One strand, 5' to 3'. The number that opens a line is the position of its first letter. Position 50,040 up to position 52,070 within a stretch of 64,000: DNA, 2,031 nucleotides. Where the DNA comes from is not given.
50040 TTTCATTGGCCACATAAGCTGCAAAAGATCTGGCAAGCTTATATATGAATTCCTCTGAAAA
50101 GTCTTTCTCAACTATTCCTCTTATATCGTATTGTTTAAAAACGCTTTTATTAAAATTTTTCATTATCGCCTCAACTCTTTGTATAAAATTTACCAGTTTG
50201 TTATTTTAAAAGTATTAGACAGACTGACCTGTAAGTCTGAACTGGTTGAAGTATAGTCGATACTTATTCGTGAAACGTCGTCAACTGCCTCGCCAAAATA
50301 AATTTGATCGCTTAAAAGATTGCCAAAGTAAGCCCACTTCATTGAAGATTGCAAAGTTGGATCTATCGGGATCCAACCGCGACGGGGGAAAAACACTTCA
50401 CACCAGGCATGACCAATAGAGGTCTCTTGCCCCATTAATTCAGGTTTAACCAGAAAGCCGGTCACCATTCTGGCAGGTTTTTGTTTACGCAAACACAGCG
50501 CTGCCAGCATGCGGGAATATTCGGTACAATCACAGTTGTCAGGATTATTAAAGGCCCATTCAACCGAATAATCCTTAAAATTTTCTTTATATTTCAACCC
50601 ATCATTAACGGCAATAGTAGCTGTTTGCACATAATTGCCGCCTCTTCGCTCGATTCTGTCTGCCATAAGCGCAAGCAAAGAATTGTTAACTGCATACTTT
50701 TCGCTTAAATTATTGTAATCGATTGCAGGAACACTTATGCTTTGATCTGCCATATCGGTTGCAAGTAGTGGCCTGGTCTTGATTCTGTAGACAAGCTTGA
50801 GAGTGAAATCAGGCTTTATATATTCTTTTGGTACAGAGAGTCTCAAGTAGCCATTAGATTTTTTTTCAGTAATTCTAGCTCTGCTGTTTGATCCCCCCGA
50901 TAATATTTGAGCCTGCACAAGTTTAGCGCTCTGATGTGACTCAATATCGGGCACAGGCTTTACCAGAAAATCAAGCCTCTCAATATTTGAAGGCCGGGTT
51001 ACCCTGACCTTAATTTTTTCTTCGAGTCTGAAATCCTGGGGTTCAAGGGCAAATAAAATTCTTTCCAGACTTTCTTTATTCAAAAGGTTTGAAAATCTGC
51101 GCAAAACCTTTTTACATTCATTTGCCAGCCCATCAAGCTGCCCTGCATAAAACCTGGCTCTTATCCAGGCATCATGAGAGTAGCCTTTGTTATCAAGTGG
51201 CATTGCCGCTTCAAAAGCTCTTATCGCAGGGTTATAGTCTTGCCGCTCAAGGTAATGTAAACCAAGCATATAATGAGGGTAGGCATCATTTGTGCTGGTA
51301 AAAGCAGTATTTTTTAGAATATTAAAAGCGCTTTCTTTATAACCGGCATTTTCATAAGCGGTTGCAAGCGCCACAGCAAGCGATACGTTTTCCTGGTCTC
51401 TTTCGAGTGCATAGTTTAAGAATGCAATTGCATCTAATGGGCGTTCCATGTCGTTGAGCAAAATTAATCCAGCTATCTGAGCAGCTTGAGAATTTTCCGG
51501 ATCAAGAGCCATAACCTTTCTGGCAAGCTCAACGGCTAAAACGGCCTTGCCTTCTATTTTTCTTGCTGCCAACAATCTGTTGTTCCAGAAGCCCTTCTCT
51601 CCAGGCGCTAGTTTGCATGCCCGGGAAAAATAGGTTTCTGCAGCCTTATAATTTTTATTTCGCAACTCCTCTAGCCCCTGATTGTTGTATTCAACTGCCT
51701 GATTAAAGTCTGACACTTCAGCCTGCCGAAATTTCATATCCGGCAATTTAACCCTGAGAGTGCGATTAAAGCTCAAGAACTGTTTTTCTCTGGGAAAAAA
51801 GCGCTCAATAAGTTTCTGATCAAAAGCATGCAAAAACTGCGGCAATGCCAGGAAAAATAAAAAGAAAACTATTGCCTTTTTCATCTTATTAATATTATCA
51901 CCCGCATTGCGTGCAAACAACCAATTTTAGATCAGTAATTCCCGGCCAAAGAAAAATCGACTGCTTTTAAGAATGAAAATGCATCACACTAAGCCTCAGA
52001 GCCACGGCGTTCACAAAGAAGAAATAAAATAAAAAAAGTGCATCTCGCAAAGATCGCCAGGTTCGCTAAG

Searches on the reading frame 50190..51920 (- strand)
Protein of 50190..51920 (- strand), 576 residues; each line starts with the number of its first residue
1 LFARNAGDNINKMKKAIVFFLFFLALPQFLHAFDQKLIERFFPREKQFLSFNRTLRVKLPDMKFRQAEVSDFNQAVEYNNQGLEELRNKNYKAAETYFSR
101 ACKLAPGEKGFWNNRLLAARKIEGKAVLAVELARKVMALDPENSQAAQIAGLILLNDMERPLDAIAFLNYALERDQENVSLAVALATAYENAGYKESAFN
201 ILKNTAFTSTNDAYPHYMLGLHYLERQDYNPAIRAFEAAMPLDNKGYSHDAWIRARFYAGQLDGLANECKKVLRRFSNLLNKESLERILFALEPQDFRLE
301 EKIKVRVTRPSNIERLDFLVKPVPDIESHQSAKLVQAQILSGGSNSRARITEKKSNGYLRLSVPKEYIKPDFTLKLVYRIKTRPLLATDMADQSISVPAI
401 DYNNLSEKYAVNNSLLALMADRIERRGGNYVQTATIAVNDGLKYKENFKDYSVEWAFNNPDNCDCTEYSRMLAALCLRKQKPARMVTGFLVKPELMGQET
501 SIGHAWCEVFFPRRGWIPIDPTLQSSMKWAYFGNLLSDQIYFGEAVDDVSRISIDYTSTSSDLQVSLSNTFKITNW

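Call 24: find_encoding_contigs(protein=window:50190-51920:-, flank=6000, max_places=10)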
Protein window:50190-51920:- (576 aa): no gene with exactly this product is on record in the collection.

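Call 26: find_homologous_proteins(query=window:50190-51920:-, max_evalue=1e-30)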
Query window:50190-51920:- (576 aa): 41 proteins with E <= 1e-30 among 8000 candidates.
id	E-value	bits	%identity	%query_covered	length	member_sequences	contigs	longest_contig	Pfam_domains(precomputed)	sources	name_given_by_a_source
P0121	0.0e+0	1276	100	98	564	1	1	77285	PF00515.35,PF07719.24,PF01841.26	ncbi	ncbi:MAG: transglutaminase domain-containing protein [Candidatus Rifleibacteriota bacterium]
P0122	0.0e+0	1170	89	100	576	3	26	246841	PF14559.13,PF00515.35,PF13432.13,PF07719.24,PF01841.26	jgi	jgi:tetratricopeptide (TPR) repeat protein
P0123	2.1e-252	857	86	77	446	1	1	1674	PF14559.13,PF00515.35,PF13428.13,PF07719.24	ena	-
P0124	2.0e-246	837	67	94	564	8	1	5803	PF14559.13,PF00515.35,PF13428.13,PF07719.24,PF01841.26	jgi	jgi:tetratricopeptide (TPR) repeat protein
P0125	1.7e-239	814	64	98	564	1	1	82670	PF00515.35,PF07719.24,PF01841.26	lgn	-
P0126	4.7e-238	809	62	100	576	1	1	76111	PF00515.35,PF13428.13,PF07719.24,PF01841.26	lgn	-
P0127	5.0e-238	809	63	98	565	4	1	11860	PF13428.13,PF07719.24,PF01841.26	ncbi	ncbi:MAG: transglutaminase domain-containing protein [Candidatus Riflebacteria bacterium]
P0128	9.7e-236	802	64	95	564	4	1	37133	PF14559.13,PF23914.2,PF13429.13,PF01841.26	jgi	jgi:tetratricopeptide (TPR) repeat protein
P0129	3.0e-233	794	63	95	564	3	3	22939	PF14559.13,PF13428.13,PF13471.13,PF07719.24,PF01841.26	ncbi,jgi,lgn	jgi:tetratricopeptide (TPR) repeat protein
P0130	2.0e-221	755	60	95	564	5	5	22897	PF14559.13,PF23914.2,PF00515.35,PF12895.14,PF13432.13,PF13428.13,PF13429.13,PF13181.13,PF07719.24,PF01841.26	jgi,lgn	jgi:tetratricopeptide (TPR) repeat protein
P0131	1.1e-216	739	64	88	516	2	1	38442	PF14559.13,PF00515.35,PF13428.13,PF07719.24,PF01841.26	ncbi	ncbi:MAG: hypothetical protein Kow0029_29660 [Candidatus Rifleibacteriota bacterium]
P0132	1.1e-186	640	51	97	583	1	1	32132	PF14559.13,PF12895.14,PF13432.13,PF13428.13,PF13429.13,PF25064.2,PF01841.26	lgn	-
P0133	5.6e-186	638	52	97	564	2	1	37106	PF23914.2,PF00515.35,PF13432.13,PF13428.13,PF07719.24,PF01841.26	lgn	-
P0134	1.8e-180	619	50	97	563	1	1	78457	PF14559.13,PF13428.13,PF13429.13,PF25064.2,PF01841.26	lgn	-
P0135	1.4e-179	617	50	98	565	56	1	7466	PF23914.2,PF13432.13,PF07719.24,PF01841.26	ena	-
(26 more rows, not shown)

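Call 27: find_encoding_contigs(protein=P0122, flank=8000, max_places=10)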
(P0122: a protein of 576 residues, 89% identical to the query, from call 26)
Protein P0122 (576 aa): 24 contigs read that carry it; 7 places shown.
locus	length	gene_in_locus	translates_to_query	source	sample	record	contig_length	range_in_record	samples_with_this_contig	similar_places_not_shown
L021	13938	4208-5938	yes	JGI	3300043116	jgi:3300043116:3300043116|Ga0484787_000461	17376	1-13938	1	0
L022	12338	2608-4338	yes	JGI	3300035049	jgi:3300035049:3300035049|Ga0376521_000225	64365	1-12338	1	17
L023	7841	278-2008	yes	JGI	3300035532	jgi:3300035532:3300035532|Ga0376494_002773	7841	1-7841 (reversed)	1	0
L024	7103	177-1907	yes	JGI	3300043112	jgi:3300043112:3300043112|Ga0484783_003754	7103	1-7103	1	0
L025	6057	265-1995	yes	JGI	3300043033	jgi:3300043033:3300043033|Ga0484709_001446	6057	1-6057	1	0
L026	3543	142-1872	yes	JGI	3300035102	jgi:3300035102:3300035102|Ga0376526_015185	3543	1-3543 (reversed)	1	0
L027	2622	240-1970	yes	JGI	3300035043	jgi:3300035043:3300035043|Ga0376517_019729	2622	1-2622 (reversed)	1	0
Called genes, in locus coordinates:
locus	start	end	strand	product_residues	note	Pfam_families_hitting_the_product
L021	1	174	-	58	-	?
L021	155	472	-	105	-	PF01909:NTP_transf_2, PF18765:Polbeta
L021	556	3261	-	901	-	PF00690:Cation_ATPase_N, PF00122:E1-E2_ATPase, PF00702:Hydrolase, PF13246:Cation_ATPase, PF08282:Hydrolase_3 (faint), PF00689:Cation_ATPase_C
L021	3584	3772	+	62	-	-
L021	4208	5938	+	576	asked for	PF00515:TPR_1 (faint), PF07719:TPR_2 (faint), PF13432:TPR_16 (faint), PF14559:TPR_19 (faint), PF01841:Transglut_core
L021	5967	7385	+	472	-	PF02878:PGM_PMM_I, PF02879:PGM_PMM_II, PF02880:PGM_PMM_III, PF00408:PGM_PMM_IV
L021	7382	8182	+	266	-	PF03537:Glyco_hydro_114 (weak)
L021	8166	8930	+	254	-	PF01784:DUF34_NIF3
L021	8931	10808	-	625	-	PF11412:DsbD_N, PF02683:DsbD_TM, PF13386:DsbD_2, PF03190:Thioredox_DsbH, PF00085:Thioredoxin, PF13098:Thioredoxin_2, PF13899:Thioredoxin_7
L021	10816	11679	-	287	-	PF01513:NAD_kinase, PF20143:NAD_kinase_C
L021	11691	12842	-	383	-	PF12895:ANAPC3 (faint), PF14561:TPR_20 (faint), PF23914:TPR_CcmH_CycH (faint), PF13431:TPR_17 (faint), PF00515:TPR_1 (faint), PF07719:TPR_2 (faint), PF25060:ARM_TT21_2nd (weak), PF14559:TPR_19 (weak), +7 more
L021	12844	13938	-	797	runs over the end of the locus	PF12773:DZR (weak), PF23914:TPR_CcmH_CycH (weak), PF13414:TPR_11, PF13424:TPR_12 (weak), PF14559:TPR_19 (weak), PF13414:TPR_11 (weak), PF13432:TPR_16 (weak), PF23914:TPR_CcmH_CycH, +20 more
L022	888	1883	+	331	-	PF12784:PDDEXK_2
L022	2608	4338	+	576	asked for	PF00515:TPR_1 (faint), PF07719:TPR_2 (faint), PF13432:TPR_16 (faint), PF14559:TPR_19 (faint), PF01841:Transglut_core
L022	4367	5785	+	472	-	PF02878:PGM_PMM_I, PF02879:PGM_PMM_II, PF02880:PGM_PMM_III, PF00408:PGM_PMM_IV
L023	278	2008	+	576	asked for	PF00515:TPR_1 (faint), PF07719:TPR_2 (faint), PF13432:TPR_16 (faint), PF14559:TPR_19 (faint), PF01841:Transglut_core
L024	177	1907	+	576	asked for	PF00515:TPR_1 (faint), PF07719:TPR_2 (faint), PF13432:TPR_16 (faint), PF14559:TPR_19 (faint), PF01841:Transglut_core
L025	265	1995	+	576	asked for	PF00515:TPR_1 (faint), PF07719:TPR_2 (faint), PF13432:TPR_16 (faint), PF14559:TPR_19 (faint), PF01841:Transglut_core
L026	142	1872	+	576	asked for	PF00515:TPR_1 (faint), PF07719:TPR_2 (faint), PF13432:TPR_16 (faint), PF14559:TPR_19 (faint), PF01841:Transglut_core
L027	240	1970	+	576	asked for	PF00515:TPR_1 (faint), PF07719:TPR_2 (faint), PF13432:TPR_16 (faint), PF14559:TPR_19 (faint), PF01841:Transglut_core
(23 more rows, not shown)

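Call 28: find_encoding_contigs(protein=P0125, flank=8000, max_places=4)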
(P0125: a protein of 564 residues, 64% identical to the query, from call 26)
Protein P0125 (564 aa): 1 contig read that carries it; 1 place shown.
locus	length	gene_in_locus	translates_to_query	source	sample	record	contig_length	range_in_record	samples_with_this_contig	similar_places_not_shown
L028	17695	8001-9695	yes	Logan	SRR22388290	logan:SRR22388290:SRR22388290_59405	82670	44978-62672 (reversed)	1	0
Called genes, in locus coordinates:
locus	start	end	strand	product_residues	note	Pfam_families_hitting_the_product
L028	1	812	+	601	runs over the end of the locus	PF13941:MutL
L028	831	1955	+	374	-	-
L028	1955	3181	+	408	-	PF02706:Wzz, PF13807:GNVR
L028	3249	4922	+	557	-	PF01170:UPF0020 (weak), PF02384:N6_Mtase, PF07669:Eco57I, PF12950:TaqI_C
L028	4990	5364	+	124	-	PF09723:Zn_ribbon_8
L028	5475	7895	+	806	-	PF13646:HEAT_2 (faint)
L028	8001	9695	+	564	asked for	PF00515:TPR_1 (faint), PF07719:TPR_2 (faint), PF01841:Transglut_core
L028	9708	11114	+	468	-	PF00483:NTP_transferase, PF12804:NTP_transf_3 (weak), PF22640:ManC_GMP_beta-helix, PF01050:MannoseP_isomer, PF07883:Cupin_2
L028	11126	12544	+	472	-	PF02878:PGM_PMM_I, PF02879:PGM_PMM_II, PF02880:PGM_PMM_III, PF00408:PGM_PMM_IV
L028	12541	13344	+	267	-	PF03537:Glyco_hydro_114 (weak)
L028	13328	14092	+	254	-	PF01784:DUF34_NIF3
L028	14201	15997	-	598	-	PF11412:DsbD_N, PF02683:DsbD_TM, PF13386:DsbD_2, PF03190:Thioredox_DsbH (weak), PF00085:Thioredoxin (weak), PF13899:Thioredoxin_7, PF13098:Thioredoxin_2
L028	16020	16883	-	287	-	PF01513:NAD_kinase, PF20143:NAD_kinase_C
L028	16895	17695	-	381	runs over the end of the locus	PF12569:NatA_aux_su (faint), PF13424:TPR_12 (faint), PF23914:TPR_CcmH_CycH (faint), PF12895:ANAPC3 (faint), PF13374:TPR_10 (faint), PF13432:TPR_16 (weak), PF25060:ARM_TT21_2nd (weak), PF14559:TPR_19 (weak), +11 more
